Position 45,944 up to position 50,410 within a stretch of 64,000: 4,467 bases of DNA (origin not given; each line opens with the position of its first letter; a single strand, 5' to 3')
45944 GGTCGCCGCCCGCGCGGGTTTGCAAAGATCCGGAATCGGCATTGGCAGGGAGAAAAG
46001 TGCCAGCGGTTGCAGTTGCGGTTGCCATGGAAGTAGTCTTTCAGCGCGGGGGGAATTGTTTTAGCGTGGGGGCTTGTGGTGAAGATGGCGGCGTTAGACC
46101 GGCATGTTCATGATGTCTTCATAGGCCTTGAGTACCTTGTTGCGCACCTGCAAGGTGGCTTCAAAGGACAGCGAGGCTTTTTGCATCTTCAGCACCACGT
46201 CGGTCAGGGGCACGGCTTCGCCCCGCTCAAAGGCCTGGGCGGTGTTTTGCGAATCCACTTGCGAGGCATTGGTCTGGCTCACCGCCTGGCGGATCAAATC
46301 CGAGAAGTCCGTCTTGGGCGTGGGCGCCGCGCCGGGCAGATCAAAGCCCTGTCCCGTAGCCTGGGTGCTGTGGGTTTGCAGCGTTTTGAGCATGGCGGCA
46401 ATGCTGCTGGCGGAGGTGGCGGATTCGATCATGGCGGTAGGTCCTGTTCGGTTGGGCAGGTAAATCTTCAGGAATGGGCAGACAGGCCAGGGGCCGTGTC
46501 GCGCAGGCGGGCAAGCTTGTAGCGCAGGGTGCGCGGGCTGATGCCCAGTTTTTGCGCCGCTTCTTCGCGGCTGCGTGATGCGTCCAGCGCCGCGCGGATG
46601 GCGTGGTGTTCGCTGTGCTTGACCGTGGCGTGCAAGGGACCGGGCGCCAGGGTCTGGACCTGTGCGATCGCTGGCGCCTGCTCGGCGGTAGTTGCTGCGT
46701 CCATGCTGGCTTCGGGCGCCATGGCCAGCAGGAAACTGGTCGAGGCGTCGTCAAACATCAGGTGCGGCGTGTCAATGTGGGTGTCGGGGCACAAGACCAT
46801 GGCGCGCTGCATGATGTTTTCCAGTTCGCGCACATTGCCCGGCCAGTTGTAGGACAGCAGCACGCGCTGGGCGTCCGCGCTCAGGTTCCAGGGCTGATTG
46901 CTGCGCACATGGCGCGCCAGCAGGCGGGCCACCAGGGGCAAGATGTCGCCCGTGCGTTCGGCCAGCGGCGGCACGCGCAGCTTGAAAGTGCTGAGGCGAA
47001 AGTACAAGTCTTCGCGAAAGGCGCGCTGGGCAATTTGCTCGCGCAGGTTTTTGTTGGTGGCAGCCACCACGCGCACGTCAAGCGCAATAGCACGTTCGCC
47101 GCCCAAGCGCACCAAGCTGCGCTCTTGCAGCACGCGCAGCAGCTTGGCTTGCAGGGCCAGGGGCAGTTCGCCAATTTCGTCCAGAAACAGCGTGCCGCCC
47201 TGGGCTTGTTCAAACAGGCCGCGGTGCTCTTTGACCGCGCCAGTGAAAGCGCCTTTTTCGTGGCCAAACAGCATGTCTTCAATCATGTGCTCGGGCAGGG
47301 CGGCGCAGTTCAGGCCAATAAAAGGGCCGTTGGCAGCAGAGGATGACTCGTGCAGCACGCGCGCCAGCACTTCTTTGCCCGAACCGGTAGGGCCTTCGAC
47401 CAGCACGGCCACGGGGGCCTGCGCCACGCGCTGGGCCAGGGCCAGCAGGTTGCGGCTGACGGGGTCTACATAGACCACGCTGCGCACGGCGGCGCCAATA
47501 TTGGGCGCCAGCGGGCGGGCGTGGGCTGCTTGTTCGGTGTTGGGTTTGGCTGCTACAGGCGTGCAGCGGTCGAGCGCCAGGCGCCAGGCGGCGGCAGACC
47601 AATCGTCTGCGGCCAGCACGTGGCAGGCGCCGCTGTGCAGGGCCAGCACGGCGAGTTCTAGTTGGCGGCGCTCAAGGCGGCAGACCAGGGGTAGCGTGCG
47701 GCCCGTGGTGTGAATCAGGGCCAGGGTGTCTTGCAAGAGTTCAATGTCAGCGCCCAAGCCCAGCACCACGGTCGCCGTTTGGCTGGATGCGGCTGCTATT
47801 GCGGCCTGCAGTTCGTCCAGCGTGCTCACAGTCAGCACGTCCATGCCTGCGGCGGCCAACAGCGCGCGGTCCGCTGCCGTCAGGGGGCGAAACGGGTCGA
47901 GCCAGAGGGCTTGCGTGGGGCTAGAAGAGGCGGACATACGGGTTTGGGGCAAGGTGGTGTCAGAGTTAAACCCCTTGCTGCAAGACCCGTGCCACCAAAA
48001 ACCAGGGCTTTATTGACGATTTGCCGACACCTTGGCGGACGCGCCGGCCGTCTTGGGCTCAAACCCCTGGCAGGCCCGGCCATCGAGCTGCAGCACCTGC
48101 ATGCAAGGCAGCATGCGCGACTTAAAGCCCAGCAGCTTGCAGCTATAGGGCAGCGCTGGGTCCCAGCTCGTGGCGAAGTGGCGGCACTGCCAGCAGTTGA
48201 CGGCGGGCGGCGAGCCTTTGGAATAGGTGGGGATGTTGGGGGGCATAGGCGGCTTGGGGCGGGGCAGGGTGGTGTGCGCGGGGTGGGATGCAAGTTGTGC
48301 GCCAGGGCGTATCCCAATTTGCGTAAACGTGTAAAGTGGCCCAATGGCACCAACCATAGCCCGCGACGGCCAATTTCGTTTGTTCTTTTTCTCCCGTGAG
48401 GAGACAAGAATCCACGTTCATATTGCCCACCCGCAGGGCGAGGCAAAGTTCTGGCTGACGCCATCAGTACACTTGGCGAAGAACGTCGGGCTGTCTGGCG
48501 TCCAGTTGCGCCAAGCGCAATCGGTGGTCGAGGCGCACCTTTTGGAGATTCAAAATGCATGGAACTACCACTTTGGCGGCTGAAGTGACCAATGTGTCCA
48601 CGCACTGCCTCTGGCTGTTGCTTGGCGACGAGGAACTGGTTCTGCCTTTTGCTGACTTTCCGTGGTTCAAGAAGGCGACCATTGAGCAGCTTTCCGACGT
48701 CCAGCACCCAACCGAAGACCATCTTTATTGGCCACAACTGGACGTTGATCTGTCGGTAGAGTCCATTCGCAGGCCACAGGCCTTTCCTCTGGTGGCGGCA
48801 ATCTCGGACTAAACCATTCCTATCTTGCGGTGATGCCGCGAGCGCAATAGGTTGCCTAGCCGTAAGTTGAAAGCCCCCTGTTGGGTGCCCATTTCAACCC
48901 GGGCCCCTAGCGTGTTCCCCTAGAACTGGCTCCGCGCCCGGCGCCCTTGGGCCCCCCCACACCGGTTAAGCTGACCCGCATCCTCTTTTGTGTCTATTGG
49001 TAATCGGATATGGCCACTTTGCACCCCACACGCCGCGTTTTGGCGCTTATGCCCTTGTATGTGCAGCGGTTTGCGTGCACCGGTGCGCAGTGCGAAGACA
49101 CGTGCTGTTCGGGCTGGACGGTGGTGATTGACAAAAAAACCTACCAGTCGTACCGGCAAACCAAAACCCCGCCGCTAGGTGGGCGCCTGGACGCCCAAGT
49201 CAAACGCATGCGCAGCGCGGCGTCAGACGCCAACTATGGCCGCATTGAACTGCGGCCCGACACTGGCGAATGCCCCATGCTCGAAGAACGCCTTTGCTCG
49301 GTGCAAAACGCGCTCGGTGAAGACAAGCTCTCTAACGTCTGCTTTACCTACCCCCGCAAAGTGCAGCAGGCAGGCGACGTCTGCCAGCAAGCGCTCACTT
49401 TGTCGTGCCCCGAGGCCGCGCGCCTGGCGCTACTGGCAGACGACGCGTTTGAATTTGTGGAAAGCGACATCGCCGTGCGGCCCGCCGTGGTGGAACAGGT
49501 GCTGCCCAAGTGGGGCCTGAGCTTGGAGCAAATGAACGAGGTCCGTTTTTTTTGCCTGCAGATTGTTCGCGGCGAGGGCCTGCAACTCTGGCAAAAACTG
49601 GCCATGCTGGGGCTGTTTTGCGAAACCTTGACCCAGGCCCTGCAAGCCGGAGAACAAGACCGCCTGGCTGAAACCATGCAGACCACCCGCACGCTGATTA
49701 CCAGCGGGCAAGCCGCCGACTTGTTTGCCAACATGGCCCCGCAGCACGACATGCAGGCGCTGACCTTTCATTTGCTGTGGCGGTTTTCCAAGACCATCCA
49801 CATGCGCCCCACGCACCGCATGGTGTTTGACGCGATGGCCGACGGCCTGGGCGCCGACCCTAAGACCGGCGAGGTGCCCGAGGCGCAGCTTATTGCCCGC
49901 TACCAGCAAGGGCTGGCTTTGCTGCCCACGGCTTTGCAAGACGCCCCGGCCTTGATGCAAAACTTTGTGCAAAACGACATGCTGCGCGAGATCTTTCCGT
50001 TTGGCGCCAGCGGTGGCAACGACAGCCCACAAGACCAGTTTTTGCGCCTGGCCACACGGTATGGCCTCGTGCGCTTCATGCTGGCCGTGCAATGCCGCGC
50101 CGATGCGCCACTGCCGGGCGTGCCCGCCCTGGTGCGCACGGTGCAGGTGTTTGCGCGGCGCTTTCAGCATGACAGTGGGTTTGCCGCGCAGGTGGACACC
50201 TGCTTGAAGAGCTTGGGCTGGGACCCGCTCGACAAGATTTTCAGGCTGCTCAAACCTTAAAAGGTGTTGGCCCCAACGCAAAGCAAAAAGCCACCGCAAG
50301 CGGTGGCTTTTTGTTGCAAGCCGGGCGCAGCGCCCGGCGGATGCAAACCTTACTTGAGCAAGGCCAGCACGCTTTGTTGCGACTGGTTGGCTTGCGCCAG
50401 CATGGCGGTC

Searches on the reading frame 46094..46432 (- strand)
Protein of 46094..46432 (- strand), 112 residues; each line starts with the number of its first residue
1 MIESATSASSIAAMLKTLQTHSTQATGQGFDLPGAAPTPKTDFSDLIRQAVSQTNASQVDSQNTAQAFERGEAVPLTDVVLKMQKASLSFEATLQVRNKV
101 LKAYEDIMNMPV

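Call 23: search_protein_families(library=ncbifam, proteins=[window:46094-46432:-], max_evalue=0.001)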
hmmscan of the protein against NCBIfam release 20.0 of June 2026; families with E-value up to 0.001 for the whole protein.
window:46094-46432:- (112 aa): 1 family
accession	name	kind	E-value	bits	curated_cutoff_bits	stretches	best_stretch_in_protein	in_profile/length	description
TIGR00205.2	fliE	equivalog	7.8e-25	86.9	30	1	43-112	1-71/71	flagellar hook-basal body complex protein FliE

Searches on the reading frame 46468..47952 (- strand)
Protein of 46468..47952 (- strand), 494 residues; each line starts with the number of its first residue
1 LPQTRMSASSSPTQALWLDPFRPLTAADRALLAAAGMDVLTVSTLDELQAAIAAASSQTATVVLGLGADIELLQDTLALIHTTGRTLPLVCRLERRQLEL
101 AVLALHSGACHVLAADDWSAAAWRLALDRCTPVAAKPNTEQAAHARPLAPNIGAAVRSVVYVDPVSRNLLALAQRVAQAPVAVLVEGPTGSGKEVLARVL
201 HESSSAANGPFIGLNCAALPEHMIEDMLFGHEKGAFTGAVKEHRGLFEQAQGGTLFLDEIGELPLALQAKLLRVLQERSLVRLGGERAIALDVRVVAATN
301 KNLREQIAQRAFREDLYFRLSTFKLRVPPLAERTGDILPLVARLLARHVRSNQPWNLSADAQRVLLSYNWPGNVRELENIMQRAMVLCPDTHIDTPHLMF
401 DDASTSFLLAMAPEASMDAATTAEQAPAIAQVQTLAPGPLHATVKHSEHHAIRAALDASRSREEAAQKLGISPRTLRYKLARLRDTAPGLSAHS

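Call 23: search_protein_families(library=ncbifam, proteins=[window:46468-47952:-], max_evalue=0.001)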
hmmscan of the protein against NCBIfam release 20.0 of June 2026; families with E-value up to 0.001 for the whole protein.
window:46468-47952:- (494 aa): 29 families (the best 25 are shown)
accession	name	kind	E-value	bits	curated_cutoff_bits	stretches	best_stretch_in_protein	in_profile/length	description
TIGR01817.1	nifA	equivalog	6.1e-98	328.9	528.85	1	158-483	197-527/534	nif-specific transcriptional activator NifA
NF003451.0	PRK05022.1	equivalog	7.3e-92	308.7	476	1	156-477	189-502/512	nitric oxide reductase transcriptional regulator NorR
NF050807.1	TransRegFlbDCaul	equivalog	1.6e-91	307.5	750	1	151-485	112-440/454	sigma-54-dependent transcriptional regulator FlbD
TIGR01818.1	ntrC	equivalog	3.8e-91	306.2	558.6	1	40-481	23-461/463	nitrogen regulation protein NR(I)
NF038308.1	RNA_repair_RtcR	equivalog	6.9e-88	295.8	650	1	167-477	190-505/530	RNA repair transcriptional activator RtcR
NF041552.1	TF_PrdR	equivalog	8.5e-85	285.2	795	1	170-481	280-574/577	sigma-54 dependent transcriptional regulator PrdR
TIGR02915.1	PEP_resp_reg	equivalog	6e-84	282.4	502.6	1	153-406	134-390/445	PEP-CTERM-box response regulator transcription factor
NF008469.0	PRK11361.1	equivalog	1.2e-82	278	714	1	89-481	79-452/461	acetoacetate metabolism transcriptional regulator AtoC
TIGR02329.1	propionate_PrpR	equivalog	6.9e-79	265.9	499.2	1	118-479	170-523/526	propionate catabolism operon regulatory protein PrpR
NF011953.0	PRK15424.1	equivalog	5.3e-75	253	703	1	118-480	180-531/538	propionate catabolism operon regulatory protein PrpR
NF011695.0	PRK15115.1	equivalog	4.2e-74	249.9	763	1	158-388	136-368/445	two-component system response regulator GlrR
NF049963.1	RespRegFlgRCampy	domain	1.2e-73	248.4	750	1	161-401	138-380/429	fla regulon two-component system response regulator FlgR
TIGR02974.1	phageshock_pspF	equivalog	3e-73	246.9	443.55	1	170-481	12-334/336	phage shock protein operon transcriptional activator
NF041946.1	LuxO_transreg_Vib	equivalog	1.5e-68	231.7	800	1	29-482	13-459/463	quorum-sensing sigma-54 dependent transcriptional regulator LuxO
NF041906.1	V4R_TF_MobR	exception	5.1e-67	226.6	999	1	167-481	242-542/544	phenol degradation transcriptional regulator MobR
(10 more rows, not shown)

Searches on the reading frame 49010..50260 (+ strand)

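Call 23: search_protein_families(library=ncbifam, proteins=[window:49010-50260:+], max_evalue=0.001)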
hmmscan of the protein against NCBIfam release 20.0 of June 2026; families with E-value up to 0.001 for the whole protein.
window:49010-50260:+ (416 aa): 1 family
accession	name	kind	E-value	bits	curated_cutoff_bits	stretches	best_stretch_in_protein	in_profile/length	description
NF038110.1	Lys_methyl_FliB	equivalog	1.6e-62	212.2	85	1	15-392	1-370/373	flagellin lysine-N-methylase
